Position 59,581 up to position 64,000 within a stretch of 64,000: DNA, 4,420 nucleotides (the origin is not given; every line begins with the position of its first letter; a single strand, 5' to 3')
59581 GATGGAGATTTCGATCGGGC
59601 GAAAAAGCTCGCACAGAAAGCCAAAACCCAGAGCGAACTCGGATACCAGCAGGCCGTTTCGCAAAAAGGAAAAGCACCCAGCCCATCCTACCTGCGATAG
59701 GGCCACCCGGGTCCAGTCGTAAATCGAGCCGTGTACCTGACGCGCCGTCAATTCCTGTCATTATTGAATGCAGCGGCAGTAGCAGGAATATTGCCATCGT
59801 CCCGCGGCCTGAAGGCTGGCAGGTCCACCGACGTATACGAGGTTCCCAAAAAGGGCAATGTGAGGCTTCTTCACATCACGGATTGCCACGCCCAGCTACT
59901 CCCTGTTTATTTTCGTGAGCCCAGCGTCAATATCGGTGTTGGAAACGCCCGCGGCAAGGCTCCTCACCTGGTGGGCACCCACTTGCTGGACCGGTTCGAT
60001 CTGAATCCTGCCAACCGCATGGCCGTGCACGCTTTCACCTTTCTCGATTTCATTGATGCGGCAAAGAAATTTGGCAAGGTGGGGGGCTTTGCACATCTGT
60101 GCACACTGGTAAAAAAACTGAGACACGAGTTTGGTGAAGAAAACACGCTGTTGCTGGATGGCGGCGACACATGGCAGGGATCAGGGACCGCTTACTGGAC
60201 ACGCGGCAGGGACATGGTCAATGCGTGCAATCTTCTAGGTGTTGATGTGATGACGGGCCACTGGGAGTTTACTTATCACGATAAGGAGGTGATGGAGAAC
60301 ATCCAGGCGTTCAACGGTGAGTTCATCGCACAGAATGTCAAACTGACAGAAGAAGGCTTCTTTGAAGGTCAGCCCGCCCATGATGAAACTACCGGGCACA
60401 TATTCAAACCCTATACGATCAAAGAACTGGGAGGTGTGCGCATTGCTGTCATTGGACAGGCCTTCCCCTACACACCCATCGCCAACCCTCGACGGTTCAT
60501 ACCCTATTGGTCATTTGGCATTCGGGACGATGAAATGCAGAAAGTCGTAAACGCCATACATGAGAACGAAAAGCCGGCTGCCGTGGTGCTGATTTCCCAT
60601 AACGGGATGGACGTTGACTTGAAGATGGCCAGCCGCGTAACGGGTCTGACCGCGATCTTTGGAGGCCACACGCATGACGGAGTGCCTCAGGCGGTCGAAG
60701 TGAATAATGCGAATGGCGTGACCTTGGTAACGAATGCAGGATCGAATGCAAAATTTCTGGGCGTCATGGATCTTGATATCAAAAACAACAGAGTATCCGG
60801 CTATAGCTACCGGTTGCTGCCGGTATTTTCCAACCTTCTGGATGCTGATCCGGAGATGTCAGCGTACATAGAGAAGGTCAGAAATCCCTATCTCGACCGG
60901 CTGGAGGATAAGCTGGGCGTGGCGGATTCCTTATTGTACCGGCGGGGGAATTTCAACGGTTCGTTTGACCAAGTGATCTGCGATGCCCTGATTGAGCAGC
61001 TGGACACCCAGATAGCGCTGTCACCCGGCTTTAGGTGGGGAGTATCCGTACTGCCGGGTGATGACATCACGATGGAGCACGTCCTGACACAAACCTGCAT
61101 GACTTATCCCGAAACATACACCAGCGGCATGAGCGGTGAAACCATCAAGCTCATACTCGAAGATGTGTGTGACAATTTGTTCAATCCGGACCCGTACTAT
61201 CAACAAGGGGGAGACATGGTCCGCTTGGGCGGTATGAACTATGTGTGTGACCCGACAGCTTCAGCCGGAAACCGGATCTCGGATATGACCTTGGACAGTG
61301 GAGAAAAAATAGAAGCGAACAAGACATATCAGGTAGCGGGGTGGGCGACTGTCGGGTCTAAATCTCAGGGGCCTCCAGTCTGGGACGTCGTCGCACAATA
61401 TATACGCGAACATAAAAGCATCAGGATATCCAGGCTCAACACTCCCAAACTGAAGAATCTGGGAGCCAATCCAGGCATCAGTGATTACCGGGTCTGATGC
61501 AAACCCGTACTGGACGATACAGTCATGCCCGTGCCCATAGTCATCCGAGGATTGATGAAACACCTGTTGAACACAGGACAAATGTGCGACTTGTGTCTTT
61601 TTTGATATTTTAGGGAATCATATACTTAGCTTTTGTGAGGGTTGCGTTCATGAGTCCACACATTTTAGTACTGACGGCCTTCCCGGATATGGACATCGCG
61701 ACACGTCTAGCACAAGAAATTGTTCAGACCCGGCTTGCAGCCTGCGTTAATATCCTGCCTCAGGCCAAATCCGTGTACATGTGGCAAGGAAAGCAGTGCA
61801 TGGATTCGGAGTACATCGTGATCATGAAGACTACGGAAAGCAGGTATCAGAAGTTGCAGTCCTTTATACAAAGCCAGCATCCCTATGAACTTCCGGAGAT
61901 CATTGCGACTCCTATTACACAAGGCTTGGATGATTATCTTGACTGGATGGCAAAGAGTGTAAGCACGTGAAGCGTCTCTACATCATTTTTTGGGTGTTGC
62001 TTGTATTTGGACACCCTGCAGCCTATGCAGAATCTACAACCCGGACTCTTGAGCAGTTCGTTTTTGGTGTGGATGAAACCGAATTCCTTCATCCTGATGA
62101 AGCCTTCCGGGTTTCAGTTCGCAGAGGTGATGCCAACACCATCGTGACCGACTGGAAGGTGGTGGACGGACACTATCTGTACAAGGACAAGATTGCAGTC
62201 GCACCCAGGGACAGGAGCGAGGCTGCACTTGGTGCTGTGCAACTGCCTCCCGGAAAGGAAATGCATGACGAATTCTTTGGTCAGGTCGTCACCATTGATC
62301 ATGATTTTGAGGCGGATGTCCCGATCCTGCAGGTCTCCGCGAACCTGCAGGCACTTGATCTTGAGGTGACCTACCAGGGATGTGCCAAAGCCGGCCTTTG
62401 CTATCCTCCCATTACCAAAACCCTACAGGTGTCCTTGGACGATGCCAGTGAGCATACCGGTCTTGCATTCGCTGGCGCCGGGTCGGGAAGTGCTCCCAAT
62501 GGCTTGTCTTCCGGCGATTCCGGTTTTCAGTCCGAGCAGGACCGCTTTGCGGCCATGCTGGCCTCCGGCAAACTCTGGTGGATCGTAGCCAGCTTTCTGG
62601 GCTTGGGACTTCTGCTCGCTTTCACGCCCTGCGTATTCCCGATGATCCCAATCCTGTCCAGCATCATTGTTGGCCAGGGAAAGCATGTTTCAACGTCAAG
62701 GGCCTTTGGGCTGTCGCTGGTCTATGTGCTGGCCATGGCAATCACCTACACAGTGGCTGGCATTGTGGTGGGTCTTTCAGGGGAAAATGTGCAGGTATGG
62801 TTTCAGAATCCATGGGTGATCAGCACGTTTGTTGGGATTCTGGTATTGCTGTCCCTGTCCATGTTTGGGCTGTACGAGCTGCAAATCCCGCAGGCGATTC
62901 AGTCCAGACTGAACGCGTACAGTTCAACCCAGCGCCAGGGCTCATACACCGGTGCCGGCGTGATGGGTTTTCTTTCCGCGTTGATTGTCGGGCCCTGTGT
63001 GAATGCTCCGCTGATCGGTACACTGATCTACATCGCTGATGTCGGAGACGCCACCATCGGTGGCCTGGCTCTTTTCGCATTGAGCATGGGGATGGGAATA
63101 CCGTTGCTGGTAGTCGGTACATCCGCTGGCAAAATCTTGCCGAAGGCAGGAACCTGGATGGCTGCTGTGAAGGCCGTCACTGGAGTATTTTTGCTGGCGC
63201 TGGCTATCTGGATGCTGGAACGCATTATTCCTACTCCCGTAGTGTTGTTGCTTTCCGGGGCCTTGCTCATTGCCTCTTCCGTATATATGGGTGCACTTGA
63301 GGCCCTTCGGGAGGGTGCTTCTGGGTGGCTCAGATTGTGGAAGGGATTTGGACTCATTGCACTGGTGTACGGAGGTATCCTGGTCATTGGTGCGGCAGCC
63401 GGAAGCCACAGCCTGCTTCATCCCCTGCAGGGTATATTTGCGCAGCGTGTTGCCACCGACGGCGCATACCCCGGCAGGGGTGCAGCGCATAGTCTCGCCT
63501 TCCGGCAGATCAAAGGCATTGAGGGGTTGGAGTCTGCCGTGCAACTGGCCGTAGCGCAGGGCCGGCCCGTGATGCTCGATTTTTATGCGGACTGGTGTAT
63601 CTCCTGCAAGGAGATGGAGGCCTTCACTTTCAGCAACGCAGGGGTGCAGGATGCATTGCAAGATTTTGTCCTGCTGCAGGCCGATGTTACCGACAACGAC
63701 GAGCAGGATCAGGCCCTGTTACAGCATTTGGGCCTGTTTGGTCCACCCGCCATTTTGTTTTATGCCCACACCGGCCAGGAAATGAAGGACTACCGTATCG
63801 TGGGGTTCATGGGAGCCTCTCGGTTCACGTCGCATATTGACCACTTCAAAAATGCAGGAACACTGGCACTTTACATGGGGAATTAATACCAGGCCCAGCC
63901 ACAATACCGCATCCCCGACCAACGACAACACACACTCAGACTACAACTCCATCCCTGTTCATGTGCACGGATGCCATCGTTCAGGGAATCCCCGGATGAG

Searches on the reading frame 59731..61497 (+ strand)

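Call 32: search_protein_families(library=pfam, max_evalue=0.000001, proteins=[window:59731-61497:+])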
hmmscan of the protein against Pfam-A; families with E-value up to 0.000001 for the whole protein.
window:59731-61497:+ (588 aa): 1 family
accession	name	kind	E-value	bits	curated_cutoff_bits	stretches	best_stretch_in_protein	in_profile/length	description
PF02872.23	5_nucleotid_C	-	2.1e-14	54.3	23.6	1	411-547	23-152/158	5'-nucleotidase, C-terminal domain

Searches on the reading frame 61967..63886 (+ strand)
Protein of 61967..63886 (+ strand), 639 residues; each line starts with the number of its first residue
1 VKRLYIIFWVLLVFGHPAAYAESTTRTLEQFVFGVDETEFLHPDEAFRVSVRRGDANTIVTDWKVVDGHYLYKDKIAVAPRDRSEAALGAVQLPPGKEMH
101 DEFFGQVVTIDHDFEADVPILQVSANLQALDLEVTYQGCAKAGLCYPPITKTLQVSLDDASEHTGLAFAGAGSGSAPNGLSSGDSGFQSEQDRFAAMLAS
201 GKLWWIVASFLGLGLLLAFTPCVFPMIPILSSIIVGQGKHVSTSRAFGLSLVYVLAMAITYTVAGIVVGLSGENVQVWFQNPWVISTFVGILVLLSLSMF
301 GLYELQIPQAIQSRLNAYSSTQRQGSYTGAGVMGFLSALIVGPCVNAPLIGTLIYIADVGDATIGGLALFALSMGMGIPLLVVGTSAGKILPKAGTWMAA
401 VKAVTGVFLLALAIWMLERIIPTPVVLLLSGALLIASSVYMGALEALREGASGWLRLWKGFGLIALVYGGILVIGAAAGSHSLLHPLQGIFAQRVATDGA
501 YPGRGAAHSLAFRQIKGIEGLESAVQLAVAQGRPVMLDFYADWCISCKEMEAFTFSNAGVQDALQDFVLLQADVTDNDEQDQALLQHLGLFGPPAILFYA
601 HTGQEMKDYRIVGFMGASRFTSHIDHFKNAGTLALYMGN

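Call 32: search_protein_families(library=pfam, max_evalue=0.000001, proteins=[window:61967-63886:+])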
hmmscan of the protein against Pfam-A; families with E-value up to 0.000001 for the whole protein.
window:61967-63886:+ (639 aa): 6 families
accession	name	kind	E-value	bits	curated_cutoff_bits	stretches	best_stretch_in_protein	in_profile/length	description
PF02683.22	DsbD_TM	-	3e-98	327.9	27.1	1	203-421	1-219/219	Cytochrome C biogenesis protein transmembrane domain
PF11412.14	DsbD_N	-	8.4e-29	100.5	25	1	38-155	2-117/119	Thiol:disulfide interchange protein DsbD, N-terminal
PF13899.12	Thioredoxin_7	-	7.6e-16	58.5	27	1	521-599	6-81/83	Thioredoxin-like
PF13098.12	Thioredoxin_2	-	9.5e-10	39.2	27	1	530-622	3-102/104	Thioredoxin-like domain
PF13386.12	DsbD_2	-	3.2e-09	37.4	24.9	1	211-412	3-196/199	Cytochrome C biogenesis protein transmembrane region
PF00085.26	Thioredoxin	-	3.8e-07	30.5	23.5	1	528-609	13-88/103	Thioredoxin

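Call 82: find_encoding_contigs(protein=window:61967-63886:+, flank=10000, max_places=2)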
Protein window:61967-63886:+ (639 aa): 2 contigs read that carry it; 1 place shown.
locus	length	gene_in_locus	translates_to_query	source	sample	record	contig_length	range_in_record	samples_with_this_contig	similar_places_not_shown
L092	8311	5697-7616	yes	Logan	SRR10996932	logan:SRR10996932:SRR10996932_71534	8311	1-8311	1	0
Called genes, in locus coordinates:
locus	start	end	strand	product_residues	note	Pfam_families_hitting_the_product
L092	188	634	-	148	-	PF04186:FxsA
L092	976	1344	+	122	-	PF00034:Cytochrom_C, PF13442:Cytochrome_CBB3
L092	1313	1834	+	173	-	PF13501:SoxY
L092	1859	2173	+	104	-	PF08770:SoxZ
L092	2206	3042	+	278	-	PF21342:SoxA-TsdA_cyt-c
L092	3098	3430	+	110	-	-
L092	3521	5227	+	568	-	PF02872:5_nucleotid_C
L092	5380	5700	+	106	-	PF03091:CutA1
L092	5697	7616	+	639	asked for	PF11412:DsbD_N, PF02683:DsbD_TM, PF13386:DsbD_2, PF13899:Thioredoxin_7, PF00085:Thioredoxin (weak), PF13098:Thioredoxin_2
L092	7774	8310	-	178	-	?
